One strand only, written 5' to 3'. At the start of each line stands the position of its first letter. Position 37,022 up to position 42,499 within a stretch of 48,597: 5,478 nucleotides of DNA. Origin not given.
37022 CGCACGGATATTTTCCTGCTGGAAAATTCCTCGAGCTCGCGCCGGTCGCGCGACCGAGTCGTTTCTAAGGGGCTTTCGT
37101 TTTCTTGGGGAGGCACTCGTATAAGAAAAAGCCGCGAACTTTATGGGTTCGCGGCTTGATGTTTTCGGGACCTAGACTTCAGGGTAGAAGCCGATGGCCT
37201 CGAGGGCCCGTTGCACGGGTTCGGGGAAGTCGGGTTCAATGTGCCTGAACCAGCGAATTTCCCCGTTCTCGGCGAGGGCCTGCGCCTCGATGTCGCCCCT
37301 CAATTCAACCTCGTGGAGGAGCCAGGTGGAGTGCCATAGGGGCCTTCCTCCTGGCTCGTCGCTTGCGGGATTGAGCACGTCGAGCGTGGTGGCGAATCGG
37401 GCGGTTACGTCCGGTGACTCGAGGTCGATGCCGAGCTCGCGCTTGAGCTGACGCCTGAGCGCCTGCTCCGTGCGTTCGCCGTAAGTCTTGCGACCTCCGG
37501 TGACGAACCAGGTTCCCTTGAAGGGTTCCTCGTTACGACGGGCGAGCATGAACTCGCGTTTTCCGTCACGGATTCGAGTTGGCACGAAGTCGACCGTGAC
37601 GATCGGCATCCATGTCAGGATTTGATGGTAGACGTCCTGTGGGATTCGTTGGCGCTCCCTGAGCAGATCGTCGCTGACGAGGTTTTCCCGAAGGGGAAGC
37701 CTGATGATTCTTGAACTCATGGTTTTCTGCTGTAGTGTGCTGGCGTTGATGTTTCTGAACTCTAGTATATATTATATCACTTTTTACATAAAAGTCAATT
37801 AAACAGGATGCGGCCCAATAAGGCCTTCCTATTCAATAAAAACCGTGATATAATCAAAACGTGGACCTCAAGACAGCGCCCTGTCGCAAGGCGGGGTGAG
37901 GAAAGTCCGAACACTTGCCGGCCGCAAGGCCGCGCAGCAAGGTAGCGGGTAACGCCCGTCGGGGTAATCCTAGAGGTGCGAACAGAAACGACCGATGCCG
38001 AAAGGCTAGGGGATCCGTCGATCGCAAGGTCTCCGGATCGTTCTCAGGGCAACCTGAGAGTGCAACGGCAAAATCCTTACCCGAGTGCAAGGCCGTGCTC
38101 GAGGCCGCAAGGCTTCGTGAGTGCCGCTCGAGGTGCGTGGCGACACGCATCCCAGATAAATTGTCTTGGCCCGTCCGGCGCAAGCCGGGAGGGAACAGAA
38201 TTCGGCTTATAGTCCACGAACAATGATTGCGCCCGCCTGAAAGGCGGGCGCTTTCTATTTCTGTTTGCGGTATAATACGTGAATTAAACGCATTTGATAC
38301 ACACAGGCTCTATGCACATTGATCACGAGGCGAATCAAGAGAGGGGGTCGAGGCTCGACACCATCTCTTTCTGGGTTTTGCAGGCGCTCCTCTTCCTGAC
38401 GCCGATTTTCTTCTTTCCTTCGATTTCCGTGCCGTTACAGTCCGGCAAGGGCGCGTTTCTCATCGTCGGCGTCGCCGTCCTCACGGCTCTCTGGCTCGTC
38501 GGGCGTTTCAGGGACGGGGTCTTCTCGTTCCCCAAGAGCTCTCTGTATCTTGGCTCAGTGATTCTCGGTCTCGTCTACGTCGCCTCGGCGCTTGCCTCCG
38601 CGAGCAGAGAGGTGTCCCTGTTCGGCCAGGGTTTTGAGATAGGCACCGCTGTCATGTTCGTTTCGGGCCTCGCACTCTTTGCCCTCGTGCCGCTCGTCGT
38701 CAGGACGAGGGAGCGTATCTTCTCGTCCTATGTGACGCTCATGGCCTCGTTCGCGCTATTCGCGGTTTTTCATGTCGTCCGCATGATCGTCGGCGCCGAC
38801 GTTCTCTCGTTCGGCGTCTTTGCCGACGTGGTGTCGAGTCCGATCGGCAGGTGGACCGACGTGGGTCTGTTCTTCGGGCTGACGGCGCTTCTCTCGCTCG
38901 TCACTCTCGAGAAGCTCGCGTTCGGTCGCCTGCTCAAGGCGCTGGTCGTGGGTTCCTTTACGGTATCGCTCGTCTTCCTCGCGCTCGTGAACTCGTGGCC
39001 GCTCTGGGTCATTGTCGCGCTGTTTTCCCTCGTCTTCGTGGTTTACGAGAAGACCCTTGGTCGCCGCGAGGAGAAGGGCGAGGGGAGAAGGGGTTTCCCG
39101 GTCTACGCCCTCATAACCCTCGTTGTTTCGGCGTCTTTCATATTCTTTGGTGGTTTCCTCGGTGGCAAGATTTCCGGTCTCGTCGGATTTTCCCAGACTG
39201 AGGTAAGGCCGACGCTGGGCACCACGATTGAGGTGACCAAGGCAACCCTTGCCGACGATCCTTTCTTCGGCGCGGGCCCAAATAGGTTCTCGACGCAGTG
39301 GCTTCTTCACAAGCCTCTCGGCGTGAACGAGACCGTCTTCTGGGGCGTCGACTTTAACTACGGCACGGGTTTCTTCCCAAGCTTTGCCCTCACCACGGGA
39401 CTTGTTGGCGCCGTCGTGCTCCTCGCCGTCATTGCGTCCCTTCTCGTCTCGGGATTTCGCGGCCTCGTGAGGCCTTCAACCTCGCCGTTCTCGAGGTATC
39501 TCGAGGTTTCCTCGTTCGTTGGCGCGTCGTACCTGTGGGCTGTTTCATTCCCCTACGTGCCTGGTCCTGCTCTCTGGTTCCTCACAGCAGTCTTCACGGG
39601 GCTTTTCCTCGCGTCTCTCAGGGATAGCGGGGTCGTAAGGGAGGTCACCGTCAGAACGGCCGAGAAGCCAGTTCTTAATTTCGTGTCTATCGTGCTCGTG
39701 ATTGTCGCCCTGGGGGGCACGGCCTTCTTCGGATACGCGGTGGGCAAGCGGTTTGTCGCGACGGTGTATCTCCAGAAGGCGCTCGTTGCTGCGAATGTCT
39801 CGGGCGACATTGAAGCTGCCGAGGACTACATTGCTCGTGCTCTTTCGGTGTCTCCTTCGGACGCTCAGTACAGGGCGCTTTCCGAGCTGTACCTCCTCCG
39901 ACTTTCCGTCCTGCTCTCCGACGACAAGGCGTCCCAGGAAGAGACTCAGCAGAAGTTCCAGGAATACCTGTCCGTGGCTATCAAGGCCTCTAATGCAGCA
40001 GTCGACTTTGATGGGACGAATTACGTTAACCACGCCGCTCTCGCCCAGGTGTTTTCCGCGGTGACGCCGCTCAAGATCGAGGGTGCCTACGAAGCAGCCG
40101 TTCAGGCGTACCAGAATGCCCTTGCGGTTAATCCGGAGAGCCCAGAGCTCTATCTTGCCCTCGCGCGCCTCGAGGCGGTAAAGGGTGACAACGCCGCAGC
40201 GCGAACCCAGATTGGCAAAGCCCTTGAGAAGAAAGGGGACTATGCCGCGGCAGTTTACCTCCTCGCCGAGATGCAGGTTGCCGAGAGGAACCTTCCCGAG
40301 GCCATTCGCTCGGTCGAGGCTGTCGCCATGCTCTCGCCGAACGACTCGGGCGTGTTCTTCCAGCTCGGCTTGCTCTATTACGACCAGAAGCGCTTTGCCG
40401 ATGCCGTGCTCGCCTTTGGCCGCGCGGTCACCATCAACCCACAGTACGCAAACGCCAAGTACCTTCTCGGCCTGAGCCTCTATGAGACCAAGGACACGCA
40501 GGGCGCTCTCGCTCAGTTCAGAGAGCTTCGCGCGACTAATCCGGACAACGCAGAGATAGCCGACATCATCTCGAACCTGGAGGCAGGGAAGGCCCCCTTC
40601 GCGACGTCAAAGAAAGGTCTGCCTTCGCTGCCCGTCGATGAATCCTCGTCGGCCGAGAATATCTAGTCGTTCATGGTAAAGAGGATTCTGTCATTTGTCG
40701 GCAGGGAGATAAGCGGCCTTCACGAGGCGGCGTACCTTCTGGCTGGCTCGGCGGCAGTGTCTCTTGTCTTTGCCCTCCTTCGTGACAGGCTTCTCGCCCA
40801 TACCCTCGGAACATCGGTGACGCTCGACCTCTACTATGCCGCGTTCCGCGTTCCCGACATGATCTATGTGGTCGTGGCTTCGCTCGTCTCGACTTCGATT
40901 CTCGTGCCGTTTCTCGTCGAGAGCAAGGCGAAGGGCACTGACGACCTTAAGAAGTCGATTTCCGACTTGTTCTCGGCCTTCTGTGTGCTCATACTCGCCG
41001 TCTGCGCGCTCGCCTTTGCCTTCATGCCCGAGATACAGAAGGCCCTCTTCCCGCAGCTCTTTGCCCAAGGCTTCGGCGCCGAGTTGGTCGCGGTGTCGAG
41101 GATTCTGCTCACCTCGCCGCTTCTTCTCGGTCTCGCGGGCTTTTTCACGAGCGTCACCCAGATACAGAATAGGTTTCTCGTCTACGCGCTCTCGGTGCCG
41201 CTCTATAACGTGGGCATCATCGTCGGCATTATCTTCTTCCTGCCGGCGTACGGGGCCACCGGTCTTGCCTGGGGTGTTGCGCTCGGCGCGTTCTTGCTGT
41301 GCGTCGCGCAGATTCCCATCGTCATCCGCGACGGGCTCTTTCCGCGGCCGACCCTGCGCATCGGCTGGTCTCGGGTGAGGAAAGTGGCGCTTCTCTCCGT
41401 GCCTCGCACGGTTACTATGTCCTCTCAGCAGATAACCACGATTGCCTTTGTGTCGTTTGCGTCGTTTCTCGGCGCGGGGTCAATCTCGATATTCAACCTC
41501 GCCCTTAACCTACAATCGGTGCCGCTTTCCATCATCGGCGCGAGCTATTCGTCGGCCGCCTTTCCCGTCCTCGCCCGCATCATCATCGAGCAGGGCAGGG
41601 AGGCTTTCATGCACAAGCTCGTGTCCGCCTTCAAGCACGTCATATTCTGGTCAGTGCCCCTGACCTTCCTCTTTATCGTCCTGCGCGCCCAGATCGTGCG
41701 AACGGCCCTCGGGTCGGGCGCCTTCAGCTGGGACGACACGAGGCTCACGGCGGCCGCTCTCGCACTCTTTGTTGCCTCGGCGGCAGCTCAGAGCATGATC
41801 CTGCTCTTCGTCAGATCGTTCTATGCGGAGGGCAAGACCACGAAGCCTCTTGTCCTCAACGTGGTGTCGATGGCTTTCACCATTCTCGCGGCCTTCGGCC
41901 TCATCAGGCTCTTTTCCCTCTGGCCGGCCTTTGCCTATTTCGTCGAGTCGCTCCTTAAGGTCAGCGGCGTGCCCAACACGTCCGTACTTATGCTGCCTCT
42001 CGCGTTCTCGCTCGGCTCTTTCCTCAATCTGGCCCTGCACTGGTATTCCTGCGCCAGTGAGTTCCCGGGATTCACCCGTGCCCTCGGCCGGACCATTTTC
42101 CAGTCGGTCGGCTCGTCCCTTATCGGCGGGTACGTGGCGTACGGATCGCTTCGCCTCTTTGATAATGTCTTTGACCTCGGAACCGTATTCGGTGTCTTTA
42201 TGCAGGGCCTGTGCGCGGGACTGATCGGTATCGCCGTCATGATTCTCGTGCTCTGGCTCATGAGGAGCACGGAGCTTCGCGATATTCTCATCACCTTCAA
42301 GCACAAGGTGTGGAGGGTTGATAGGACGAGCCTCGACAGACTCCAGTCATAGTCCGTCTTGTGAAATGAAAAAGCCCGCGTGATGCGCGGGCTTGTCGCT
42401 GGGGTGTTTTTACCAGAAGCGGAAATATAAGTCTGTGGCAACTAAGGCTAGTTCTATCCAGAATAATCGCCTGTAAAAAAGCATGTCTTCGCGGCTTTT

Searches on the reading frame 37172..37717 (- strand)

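Call 20: search_protein_families(library=pfam, proteins=[window:37172-37717:-], max_evalue=0.001)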
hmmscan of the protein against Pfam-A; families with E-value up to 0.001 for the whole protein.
window:37172-37717:- (181 aa): 1 family
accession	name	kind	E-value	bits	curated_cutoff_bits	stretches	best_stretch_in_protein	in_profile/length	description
PF00293.34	NUDIX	-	2.4e-11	44.2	21.1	1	49-162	10-118/134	NUDIX domain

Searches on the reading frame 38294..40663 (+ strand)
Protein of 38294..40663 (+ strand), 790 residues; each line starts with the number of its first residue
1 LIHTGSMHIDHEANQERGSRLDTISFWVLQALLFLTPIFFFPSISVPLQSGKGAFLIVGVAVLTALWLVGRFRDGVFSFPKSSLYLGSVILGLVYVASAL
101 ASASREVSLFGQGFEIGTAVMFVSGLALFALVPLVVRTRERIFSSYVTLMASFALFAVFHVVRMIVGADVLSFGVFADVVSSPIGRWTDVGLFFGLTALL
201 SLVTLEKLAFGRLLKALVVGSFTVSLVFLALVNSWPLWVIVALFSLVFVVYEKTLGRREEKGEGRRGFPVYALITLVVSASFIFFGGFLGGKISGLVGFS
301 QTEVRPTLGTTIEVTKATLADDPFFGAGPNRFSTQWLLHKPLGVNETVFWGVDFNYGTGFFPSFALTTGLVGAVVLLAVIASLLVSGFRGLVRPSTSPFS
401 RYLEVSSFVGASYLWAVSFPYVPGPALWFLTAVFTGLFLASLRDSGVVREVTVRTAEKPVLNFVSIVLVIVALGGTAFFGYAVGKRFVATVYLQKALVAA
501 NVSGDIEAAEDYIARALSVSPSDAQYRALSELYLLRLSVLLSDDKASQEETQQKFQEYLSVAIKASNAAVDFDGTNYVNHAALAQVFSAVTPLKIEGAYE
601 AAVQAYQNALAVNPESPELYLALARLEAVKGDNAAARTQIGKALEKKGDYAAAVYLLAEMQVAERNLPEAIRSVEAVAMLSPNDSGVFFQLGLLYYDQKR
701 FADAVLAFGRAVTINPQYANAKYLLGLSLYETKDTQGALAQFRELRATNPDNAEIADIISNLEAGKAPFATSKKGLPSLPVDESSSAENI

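Call 20: search_protein_families(library=pfam, proteins=[window:38294-40663:+], max_evalue=0.001)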
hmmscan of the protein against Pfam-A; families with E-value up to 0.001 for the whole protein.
window:38294-40663:+ (790 aa): 14 families
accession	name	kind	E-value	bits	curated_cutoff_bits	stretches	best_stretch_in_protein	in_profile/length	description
PF14559.12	TPR_19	-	5.7e-18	65.5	25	2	696-761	2-67/68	Tetratricopeptide repeat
PF07719.23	TPR_2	-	6.9e-17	60.6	27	1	687-718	3-34/34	Tetratricopeptide repeat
PF00515.34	TPR_1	-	8.7e-16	57.4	27.8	1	688-718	4-34/34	Tetratricopeptide repeat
PF13432.12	TPR_16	-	1.1e-15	58.2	32.7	2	690-752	2-64/65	Tetratricopeptide repeat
PF13428.12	TPR_14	-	4.3e-13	49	23.5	0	596-626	14-44/44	Tetratricopeptide repeat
PF13414.12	TPR_11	-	1.6e-12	47.3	26.8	2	596-624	7-35/42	TPR repeat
PF13181.12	TPR_8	-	2.7e-10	40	25.7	0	687-718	3-34/34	Tetratricopeptide repeat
PF13371.12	TPR_9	-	1.4e-08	35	35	0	662-719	6-63/73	Tetratricopeptide repeat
PF13431.12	TPR_17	-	9.7e-08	32.2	24.4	0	605-637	1-33/34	Tetratricopeptide repeat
PF23914.1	TPR_CcmH_CycH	-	1.7e-06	28.4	42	1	598-684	65-154/158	Cytochrome c-type biogenesis protein H TPR domain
PF13174.12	TPR_6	-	3.2e-06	27.9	26.3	0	721-751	2-32/33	Tetratricopeptide repeat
PF24575.1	TPR_Slam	-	6.4e-05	23.8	35.2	0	594-639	58-103/104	Surface lipoprotein assembly modifier, N-terminal TPR repeats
PF12895.13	ANAPC3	-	0.00014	22.5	27.2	0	666-743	4-80/82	Anaphase-promoting complex, cyclosome, subunit 3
PF13176.12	TPR_7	-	0.0005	20.4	27.9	0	596-617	12-35/36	Tetratricopeptide repeat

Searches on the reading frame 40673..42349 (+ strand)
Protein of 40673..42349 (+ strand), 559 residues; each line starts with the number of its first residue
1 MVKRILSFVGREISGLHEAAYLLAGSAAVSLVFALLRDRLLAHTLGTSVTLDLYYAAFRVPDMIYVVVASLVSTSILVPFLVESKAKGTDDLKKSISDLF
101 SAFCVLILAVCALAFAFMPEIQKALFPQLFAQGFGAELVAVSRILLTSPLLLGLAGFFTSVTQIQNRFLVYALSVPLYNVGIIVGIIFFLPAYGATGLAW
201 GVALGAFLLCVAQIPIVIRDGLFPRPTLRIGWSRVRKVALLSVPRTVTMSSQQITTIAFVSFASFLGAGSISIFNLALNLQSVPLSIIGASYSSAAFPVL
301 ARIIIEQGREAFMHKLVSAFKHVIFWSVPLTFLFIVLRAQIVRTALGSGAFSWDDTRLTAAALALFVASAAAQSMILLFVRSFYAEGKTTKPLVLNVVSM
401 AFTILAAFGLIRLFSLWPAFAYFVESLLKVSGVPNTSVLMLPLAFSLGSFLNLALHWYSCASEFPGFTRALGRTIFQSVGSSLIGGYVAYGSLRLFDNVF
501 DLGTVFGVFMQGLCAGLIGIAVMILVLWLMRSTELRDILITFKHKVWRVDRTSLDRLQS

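Call 20: search_protein_families(library=pfam, proteins=[window:40673-42349:+], max_evalue=0.001)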
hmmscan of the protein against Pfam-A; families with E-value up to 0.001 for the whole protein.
window:40673-42349:+ (559 aa): 1 family
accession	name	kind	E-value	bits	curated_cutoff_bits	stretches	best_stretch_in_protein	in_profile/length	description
PF03023.19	MurJ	-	4.9e-57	194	27.4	1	41-506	1-446/451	Lipid II flippase MurJ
